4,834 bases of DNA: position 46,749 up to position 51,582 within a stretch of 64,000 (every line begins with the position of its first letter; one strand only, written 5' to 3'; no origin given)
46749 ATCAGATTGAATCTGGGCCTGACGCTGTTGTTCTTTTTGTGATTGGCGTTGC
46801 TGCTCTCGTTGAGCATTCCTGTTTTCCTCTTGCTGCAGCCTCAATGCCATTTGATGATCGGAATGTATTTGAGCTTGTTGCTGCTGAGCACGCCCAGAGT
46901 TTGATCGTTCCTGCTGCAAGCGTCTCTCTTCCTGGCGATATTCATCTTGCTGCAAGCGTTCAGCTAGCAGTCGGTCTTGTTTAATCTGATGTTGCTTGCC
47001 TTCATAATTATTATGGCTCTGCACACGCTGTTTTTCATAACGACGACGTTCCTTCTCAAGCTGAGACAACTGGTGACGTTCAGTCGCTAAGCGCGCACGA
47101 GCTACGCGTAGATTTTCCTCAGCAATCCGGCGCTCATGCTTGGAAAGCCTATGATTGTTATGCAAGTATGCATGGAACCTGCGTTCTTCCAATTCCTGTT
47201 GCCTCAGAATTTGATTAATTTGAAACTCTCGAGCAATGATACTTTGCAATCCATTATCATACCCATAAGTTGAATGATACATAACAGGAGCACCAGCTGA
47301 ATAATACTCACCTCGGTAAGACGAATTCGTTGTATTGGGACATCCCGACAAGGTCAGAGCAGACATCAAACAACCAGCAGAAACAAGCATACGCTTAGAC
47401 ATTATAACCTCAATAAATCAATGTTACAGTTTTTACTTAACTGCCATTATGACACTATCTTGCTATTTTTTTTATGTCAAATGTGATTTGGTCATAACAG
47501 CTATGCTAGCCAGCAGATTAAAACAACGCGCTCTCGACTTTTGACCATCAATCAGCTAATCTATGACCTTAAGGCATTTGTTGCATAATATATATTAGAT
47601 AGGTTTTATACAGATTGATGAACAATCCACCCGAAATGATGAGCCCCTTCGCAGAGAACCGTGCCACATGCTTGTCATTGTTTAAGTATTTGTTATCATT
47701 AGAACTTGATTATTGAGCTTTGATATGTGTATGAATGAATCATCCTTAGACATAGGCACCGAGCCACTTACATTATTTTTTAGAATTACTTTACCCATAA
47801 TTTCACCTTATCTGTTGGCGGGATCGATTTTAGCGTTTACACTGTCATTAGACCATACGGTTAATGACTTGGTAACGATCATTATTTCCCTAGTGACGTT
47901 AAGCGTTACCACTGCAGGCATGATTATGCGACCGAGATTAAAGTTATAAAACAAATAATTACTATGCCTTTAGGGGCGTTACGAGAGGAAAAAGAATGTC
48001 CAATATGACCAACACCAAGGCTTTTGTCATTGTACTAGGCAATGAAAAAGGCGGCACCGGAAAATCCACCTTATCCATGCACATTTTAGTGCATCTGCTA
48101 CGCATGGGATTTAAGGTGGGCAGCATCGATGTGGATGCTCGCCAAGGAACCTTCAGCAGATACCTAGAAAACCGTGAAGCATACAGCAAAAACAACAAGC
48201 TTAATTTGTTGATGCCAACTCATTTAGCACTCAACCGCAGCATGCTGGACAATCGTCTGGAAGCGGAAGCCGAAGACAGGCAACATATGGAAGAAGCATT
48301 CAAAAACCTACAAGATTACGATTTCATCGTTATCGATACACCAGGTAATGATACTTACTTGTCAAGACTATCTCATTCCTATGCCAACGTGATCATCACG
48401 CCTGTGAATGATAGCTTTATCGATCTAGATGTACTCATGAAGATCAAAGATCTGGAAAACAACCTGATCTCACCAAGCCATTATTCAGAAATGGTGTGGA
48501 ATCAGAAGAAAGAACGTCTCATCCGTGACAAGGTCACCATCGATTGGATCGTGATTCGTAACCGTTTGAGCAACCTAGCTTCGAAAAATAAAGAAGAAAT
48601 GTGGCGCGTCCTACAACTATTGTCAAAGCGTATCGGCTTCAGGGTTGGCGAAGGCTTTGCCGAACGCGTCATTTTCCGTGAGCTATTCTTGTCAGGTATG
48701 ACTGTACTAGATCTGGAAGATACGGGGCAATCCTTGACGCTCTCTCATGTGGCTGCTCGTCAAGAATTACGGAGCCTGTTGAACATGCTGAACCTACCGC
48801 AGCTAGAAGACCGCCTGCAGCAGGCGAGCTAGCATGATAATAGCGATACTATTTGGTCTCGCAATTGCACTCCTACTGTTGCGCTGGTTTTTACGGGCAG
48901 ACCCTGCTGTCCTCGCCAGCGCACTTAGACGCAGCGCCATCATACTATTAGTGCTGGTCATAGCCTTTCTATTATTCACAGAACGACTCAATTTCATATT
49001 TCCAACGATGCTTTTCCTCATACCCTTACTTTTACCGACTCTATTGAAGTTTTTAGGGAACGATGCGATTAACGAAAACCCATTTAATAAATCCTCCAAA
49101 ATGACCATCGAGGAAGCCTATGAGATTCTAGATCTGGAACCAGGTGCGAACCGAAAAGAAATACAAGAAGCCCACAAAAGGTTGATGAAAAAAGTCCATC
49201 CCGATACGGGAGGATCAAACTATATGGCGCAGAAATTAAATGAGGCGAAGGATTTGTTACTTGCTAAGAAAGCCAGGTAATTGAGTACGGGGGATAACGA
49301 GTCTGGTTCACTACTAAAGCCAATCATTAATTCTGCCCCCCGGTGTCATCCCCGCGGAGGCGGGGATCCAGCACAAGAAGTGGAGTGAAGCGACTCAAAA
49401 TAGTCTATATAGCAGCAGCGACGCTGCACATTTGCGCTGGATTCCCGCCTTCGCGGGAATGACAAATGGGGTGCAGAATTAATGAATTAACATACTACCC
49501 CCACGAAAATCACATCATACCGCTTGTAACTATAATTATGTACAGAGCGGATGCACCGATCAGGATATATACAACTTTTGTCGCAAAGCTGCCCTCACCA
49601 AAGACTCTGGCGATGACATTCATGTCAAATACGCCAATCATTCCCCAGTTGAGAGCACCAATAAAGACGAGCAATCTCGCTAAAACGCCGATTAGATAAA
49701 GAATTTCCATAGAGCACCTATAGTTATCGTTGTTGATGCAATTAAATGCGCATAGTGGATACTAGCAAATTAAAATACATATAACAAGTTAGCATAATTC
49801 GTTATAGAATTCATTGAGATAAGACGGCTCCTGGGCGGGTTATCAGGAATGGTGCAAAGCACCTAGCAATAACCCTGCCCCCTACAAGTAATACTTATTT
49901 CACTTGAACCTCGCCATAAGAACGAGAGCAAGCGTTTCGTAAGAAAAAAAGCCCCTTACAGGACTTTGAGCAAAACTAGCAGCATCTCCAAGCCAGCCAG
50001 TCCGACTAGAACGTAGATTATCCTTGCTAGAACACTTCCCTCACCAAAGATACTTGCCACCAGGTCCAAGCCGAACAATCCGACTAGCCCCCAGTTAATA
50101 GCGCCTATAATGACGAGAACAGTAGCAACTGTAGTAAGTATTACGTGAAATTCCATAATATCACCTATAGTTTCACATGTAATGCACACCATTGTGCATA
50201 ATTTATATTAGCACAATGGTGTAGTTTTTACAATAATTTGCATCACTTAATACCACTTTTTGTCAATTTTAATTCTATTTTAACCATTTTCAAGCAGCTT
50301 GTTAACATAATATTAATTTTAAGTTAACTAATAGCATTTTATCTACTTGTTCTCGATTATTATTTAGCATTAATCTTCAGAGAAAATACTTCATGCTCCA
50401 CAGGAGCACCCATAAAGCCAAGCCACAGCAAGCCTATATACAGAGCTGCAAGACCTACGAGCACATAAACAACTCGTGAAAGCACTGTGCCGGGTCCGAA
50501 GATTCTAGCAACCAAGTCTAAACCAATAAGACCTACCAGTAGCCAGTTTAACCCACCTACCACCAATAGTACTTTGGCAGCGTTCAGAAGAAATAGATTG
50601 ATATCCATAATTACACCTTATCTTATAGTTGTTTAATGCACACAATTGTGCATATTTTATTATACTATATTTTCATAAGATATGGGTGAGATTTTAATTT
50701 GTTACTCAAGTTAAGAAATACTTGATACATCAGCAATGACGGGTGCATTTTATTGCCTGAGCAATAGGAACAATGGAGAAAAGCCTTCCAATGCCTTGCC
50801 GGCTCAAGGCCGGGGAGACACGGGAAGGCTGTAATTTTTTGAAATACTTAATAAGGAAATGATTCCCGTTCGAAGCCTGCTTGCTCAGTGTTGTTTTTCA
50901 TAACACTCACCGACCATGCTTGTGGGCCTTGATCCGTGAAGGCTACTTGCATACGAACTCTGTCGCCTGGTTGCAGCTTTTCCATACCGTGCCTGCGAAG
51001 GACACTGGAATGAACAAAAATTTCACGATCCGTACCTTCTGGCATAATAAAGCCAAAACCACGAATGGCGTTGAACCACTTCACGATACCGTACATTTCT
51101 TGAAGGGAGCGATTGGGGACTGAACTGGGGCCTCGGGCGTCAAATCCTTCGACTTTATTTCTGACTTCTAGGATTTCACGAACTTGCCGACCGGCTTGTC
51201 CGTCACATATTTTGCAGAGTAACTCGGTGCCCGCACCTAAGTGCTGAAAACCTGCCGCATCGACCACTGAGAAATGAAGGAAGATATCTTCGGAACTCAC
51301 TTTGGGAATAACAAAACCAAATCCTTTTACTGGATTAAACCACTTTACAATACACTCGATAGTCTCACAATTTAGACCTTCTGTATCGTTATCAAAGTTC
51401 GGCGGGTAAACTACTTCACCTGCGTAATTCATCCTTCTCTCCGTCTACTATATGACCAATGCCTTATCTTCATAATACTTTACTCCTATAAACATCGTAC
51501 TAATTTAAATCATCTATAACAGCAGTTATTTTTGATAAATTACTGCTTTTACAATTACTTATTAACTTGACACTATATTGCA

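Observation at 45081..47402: Tandem lipoprotein paralogs carrying arrays of MIU-like (Rabex-5/RNF168-type) ubiquitin-binding motifs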

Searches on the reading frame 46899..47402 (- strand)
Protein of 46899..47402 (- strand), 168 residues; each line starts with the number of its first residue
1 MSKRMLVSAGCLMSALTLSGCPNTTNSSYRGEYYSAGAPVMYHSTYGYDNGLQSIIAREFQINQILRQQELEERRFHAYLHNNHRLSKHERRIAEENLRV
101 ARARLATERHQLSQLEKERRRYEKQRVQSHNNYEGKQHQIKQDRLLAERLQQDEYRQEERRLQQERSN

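Call 31: search_protein_representatives(alignment_id=A2)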
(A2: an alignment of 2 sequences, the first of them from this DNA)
Query: 2 sequences, 171 profile positions. Proteins with E-value up to 0.001 (for the whole library): 3; up to 1e-10: 3; up to 1e-30: 0. The best 3 are listed.
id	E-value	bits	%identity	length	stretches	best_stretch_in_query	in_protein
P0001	4.6e-21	91.7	-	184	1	1-152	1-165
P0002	3.6e-15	72.5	-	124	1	1-115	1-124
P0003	1.6e-12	63.9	-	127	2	48-90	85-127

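Call 33: find_encoding_contigs(protein=P0001, flank=10000)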
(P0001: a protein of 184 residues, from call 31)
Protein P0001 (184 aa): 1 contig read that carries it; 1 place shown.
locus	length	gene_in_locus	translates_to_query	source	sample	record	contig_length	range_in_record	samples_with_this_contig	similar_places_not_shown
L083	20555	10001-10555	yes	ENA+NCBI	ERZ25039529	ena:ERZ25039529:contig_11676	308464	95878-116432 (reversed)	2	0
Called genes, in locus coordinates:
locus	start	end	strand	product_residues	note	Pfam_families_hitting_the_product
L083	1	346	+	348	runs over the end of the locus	PF03969:AFG1_ATPase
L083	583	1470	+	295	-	PF13649:Methyltransf_25 (weak), PF08242:Methyltransf_12 (faint)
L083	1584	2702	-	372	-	-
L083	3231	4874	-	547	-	-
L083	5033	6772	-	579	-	-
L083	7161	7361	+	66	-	PF04070:DUF378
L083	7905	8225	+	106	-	-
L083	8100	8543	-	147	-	PF09140:MipZ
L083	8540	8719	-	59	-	-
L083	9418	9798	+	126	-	PF15970:HicB-like_2, PF15919:HicB_lk_antitox (weak)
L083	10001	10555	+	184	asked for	-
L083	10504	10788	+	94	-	-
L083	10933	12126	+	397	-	-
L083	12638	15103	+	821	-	-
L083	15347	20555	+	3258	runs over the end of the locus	-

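Call 34: find_encoding_contigs(protein=P0002, flank=10000)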
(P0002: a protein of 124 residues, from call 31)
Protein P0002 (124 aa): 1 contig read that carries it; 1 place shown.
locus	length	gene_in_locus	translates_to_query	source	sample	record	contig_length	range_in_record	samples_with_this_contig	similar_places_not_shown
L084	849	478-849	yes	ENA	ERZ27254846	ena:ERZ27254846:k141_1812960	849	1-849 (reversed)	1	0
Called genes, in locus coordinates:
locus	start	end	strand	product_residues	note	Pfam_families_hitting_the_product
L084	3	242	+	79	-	?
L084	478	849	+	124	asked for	?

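Call 35: find_encoding_contigs(protein=P0003, flank=10000)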
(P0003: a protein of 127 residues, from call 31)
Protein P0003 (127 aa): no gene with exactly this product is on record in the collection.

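Call 40: find_homologous_proteins(query=A4, max_evalue=0.001)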
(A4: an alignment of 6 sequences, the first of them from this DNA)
Query A4 (6 sequences) (168 aa, profile of the alignment): 3 proteins with E <= 0.001 among 5552 candidates.
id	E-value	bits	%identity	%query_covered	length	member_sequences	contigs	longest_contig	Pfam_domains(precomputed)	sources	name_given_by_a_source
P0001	1.0e-53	200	38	75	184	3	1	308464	-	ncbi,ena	-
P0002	6.7e-42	161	38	67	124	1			-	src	-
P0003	1.0e-24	105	33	52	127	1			-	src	-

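Call 73: search_protein_families(library=pfam, proteins=[L083:12638-15103:+], max_evalue=0.5)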
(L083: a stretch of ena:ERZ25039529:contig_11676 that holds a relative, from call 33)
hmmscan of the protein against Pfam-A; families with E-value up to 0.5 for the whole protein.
L083:12638-15103:+ (821 aa): 1 family
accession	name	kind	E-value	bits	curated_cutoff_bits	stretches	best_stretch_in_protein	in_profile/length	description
PF01132.26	EFP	-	0.39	11.2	27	0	279-292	4-17/54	Elongation factor P (EF-P) OB domain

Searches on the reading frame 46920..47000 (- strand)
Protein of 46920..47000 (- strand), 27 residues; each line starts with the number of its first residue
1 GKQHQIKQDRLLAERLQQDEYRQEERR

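Call 21: search_solved_structures(query=A3, max_evalue=10, show_alignments=5)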
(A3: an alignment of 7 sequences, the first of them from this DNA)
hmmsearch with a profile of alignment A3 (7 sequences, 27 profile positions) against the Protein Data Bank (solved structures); distinct sequences matched with E-value up to 10: 6.
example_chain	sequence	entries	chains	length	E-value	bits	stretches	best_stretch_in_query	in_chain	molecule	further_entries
2fid_B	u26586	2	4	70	0.00016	24.5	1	2-20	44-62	Rab5 GDP/GTP exchange factor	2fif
2c7m_A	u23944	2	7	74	0.00017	24.4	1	2-20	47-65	RAB GUANINE NUCLEOTIDE EXCHANGE FACTOR 1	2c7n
7ju4_0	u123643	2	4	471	0.0013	21.6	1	7-24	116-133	Dynein regulatory complex subunit 4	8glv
5mn9_C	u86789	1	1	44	0.061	16.3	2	11-23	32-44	Ubiquitin carboxyl-terminal hydrolase MINDY-1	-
5xiu_A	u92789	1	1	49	0.16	14.9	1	4-19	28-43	E3 ubiquitin-protein ligase RNF168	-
8ro0_K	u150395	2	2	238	0.99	12.4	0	7-16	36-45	Pre-mRNA-splicing factor SPF27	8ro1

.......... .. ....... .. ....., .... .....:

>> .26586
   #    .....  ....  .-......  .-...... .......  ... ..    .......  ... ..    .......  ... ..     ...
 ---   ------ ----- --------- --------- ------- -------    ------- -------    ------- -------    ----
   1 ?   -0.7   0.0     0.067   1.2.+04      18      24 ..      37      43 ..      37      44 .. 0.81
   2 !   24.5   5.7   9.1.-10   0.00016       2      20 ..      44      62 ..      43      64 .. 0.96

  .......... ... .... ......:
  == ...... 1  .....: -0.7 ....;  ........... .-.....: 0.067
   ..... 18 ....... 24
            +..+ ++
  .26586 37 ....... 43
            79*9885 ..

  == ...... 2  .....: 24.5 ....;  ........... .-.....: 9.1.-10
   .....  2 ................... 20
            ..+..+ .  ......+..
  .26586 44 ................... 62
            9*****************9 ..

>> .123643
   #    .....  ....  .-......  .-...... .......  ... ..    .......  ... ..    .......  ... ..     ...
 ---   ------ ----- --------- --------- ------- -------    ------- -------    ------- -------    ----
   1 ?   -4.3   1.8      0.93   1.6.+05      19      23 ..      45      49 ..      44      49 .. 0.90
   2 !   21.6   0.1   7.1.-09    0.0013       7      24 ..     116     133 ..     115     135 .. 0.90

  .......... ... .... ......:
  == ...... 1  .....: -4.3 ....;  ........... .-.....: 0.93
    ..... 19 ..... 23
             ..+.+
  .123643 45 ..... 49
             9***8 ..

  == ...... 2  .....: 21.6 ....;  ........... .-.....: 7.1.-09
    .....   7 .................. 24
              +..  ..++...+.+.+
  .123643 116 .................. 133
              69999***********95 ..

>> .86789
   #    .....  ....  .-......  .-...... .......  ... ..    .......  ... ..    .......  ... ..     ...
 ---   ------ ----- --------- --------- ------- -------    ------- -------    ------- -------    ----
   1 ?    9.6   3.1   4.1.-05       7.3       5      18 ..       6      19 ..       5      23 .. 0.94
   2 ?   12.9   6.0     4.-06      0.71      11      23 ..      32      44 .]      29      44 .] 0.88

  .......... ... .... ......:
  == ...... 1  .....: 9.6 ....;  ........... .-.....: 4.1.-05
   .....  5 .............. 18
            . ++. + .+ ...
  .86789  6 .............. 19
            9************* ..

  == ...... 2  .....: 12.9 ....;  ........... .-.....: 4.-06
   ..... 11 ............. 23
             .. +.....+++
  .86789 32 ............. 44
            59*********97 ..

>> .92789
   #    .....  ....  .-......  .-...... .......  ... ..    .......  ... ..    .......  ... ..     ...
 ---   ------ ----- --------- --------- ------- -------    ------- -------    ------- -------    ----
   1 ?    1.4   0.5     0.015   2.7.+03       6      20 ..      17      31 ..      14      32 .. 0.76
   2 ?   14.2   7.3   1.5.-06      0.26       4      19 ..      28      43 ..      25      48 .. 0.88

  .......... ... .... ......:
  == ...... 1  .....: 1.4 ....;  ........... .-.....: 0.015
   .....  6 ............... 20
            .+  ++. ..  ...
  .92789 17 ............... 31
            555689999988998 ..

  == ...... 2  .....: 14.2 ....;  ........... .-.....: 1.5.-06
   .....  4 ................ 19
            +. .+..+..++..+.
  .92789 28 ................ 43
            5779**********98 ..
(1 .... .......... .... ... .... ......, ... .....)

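Call 64: search_solved_structures(query=A7, max_evalue=10, show_alignments=0)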
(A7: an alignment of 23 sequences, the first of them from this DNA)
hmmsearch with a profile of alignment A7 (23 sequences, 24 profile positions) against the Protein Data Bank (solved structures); distinct sequences matched with E-value up to 10: 6.
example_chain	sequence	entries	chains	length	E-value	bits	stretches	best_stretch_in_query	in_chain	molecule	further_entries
2fid_B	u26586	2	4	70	0.00029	23.5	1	1-19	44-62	Rab5 GDP/GTP exchange factor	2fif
2c7m_A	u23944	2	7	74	0.00033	23.4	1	1-19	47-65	RAB GUANINE NUCLEOTIDE EXCHANGE FACTOR 1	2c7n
7ju4_0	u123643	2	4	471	0.027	17.2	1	7-22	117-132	Dynein regulatory complex subunit 4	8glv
5xiu_A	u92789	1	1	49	0.083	15.7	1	4-18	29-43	E3 ubiquitin-protein ligase RNF168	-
8ro0_K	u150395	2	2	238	1.7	11.5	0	6-15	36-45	Pre-mRNA-splicing factor SPF27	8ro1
1s6j_A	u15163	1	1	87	1.8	11.4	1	7-19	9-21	Calcium-dependent protein kinase SK5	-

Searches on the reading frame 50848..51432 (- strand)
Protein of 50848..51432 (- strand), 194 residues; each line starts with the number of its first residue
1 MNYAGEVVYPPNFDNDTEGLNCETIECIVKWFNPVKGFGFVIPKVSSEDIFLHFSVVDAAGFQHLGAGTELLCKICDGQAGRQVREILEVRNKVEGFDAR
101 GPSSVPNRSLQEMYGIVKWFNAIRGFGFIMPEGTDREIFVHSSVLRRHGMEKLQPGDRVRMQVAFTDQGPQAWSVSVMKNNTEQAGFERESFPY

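Call 50: search_protein_families(library=pfam, proteins=[window:50848-51432:-], max_evalue=0.01)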
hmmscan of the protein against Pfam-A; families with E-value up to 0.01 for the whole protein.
window:50848-51432:- (194 aa): 3 families
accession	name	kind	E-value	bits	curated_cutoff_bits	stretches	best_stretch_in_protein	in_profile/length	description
PF00313.28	CSD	-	8.4e-34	115.7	27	2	113-177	1-65/66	'Cold-shock' DNA-binding domain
PF08206.17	OB_RNB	-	4.2e-07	30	24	0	36-53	8-25/58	Ribonuclease B OB domain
PF22707.2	S1CSD-TOTE-2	-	0.00047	20.6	27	0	124-151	12-33/60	S1/CSD-like domain 2 of the TOTE conflict systems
